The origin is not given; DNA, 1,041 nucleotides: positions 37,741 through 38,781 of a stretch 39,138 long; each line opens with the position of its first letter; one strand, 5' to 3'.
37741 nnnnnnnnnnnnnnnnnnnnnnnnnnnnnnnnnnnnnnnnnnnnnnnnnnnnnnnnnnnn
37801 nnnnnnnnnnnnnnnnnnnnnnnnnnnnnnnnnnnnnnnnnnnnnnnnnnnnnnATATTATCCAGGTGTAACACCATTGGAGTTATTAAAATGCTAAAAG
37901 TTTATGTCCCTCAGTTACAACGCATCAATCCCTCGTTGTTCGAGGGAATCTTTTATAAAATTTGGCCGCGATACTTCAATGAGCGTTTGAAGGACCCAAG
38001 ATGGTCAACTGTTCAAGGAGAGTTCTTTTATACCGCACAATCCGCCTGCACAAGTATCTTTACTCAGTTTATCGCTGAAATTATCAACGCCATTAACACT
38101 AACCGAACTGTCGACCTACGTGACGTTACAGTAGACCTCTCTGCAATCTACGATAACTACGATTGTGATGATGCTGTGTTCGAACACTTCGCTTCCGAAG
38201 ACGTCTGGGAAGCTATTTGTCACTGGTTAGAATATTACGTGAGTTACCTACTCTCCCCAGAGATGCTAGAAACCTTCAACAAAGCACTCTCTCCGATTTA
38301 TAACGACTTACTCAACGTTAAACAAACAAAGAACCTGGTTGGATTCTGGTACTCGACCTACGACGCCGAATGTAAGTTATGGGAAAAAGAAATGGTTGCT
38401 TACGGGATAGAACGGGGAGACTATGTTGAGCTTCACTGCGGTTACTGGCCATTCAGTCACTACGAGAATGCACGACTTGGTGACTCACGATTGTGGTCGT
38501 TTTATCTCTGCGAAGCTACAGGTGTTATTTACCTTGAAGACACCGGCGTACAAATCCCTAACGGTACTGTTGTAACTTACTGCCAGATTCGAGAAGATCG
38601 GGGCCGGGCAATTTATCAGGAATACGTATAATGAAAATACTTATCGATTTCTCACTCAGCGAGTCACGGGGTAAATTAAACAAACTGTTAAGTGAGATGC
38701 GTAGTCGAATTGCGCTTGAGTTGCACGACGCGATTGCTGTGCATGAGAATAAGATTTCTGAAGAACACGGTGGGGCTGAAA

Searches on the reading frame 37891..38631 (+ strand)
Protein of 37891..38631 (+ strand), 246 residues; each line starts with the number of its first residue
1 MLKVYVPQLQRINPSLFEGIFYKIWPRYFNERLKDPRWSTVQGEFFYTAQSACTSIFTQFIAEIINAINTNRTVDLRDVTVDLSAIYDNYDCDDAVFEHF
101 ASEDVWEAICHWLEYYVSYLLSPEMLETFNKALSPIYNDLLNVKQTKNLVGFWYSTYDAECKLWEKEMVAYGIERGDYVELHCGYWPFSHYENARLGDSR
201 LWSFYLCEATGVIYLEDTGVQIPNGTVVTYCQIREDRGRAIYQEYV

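Call 11: search_protein_families(library=phrogs, proteins=[window:37891-38631:+], max_evalue=0.00001)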
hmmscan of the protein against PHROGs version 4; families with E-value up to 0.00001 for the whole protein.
window:37891-38631:+ (246 aa): 1 family
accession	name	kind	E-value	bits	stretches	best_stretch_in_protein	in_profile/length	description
phrog_8219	-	unknown function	1.9e-65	221.9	1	1-241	1-244/246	-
